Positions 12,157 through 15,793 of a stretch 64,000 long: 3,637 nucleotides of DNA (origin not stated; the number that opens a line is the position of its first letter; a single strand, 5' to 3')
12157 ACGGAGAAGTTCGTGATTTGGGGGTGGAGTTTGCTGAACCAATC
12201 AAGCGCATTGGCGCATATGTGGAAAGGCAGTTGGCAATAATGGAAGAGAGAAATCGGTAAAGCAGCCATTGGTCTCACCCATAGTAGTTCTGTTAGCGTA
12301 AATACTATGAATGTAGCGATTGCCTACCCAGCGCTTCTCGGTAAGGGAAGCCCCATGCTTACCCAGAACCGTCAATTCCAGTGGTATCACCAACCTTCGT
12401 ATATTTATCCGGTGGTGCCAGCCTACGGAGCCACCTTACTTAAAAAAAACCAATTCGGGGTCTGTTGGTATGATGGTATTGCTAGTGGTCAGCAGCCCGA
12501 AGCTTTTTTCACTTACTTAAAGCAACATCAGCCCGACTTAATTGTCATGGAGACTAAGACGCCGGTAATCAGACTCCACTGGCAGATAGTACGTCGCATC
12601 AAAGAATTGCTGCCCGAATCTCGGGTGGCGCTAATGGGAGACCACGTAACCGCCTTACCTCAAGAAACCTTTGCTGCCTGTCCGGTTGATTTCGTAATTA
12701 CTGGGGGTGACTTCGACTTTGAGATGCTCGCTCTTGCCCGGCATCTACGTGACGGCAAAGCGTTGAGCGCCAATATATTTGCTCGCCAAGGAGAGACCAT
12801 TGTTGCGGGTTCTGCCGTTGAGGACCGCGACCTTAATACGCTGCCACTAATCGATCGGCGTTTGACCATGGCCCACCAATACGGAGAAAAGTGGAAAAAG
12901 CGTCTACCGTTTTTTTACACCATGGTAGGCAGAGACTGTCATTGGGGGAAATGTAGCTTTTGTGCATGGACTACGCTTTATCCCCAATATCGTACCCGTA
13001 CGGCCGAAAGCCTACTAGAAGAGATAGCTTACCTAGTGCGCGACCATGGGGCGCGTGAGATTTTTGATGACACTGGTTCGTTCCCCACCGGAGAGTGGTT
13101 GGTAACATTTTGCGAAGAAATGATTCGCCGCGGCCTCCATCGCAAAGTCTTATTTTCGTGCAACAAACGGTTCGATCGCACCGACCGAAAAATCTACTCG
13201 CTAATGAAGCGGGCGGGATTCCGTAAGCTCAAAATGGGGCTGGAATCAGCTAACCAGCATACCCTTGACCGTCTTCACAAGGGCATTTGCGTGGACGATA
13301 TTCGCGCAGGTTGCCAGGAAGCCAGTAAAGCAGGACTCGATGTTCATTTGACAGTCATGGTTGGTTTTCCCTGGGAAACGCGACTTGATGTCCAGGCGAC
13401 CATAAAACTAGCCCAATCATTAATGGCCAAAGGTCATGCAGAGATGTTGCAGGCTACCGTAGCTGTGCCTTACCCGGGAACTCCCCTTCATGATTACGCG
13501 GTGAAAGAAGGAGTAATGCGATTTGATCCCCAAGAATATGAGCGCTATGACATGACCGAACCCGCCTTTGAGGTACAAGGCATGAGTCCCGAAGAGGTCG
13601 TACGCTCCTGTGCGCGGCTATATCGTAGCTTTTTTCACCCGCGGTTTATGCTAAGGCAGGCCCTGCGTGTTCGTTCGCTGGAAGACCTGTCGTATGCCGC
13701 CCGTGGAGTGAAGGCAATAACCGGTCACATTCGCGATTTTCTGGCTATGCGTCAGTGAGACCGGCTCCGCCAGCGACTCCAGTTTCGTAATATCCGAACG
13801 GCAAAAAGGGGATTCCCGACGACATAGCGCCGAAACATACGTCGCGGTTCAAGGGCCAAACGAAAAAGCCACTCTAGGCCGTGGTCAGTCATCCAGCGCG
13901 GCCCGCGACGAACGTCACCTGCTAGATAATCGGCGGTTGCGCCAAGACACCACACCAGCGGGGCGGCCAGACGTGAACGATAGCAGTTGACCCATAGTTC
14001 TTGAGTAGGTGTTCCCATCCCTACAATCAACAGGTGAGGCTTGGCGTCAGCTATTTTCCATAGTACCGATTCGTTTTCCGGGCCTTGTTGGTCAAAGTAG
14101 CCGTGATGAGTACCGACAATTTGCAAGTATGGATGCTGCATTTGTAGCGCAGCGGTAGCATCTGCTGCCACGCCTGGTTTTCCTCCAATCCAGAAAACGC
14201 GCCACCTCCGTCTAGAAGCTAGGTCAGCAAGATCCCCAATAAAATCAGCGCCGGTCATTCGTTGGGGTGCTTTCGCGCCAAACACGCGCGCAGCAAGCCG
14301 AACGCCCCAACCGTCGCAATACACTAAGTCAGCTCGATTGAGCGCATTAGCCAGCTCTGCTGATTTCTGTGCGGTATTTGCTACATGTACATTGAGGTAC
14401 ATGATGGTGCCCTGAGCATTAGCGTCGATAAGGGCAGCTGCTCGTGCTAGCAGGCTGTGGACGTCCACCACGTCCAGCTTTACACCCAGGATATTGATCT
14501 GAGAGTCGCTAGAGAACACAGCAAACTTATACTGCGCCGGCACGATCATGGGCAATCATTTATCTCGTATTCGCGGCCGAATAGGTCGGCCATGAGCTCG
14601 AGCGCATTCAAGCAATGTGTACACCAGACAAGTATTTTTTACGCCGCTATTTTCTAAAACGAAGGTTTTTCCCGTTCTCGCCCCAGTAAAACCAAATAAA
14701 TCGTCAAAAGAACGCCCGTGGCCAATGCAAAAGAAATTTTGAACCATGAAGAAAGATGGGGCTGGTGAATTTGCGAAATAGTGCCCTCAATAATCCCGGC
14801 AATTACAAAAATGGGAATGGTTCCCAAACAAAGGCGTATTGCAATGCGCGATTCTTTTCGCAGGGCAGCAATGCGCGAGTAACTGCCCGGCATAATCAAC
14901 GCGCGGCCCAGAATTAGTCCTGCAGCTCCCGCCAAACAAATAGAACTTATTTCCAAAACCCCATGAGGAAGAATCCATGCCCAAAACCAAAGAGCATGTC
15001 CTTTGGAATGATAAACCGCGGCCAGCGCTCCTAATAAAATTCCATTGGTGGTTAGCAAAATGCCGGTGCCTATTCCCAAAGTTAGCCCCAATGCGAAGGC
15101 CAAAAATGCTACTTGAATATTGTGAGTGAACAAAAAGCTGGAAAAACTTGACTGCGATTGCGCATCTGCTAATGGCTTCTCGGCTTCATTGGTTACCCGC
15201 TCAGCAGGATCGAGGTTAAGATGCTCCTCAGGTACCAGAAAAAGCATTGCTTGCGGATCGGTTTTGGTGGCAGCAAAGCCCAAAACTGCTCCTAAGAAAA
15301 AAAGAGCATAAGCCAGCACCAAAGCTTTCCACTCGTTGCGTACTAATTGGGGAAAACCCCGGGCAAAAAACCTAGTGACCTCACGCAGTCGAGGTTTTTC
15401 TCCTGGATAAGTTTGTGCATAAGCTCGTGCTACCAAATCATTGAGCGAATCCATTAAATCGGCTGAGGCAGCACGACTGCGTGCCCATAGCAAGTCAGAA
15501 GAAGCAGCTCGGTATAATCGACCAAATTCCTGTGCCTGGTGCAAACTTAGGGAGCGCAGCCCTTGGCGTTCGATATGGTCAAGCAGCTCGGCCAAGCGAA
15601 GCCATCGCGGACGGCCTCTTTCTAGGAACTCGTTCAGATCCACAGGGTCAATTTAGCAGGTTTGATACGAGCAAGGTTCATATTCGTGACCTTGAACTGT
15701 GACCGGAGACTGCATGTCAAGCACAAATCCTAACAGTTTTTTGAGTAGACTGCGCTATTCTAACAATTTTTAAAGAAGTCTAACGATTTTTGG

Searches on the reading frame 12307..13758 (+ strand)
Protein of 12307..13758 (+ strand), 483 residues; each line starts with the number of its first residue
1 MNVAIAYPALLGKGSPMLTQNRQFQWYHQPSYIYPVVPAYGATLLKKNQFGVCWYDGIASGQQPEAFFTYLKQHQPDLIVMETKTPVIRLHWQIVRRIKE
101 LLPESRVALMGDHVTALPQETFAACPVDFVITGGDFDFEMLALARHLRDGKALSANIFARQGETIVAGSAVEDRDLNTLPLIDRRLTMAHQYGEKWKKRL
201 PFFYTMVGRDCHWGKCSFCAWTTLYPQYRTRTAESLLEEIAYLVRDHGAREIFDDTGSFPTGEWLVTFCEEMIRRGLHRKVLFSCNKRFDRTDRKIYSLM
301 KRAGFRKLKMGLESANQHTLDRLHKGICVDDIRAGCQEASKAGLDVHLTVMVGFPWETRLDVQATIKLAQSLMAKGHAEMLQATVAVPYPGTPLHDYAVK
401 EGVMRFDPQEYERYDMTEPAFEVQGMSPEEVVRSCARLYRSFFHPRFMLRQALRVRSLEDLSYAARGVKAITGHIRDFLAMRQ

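Call 59: search_protein_families(library=pfam, proteins=[window:12307-13758:+], max_evalue=0.001)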
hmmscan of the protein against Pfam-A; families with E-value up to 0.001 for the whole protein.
window:12307-13758:+ (483 aa): 2 families
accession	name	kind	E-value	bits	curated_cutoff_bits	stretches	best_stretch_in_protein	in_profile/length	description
PF04055.27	Radical_SAM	-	6.3e-16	59.4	29.5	1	208-369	4-166/166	Radical SAM superfamily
PF02310.24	B12-binding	-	5.1e-05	23.5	32.1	1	62-133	38-111/121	B12 binding domain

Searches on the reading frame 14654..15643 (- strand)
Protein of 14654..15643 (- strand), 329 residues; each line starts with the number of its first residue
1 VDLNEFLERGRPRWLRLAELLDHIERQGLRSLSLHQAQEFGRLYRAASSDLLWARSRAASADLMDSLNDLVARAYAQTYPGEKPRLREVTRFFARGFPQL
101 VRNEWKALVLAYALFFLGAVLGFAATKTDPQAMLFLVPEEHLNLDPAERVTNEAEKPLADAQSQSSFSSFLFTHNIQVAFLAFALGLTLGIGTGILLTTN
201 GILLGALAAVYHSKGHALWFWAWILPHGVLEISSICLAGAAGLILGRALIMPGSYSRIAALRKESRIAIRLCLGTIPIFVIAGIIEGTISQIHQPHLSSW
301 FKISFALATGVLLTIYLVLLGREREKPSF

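Call 59: search_protein_families(library=pfam, proteins=[window:14654-15643:-], max_evalue=0.001)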
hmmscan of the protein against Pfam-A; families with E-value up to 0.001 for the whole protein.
window:14654-15643:- (329 aa): 1 family
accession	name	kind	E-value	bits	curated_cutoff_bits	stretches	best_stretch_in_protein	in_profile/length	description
PF01944.22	SpoIIM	-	4.1e-40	137.8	26.9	1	113-290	3-162/163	Stage II sporulation protein M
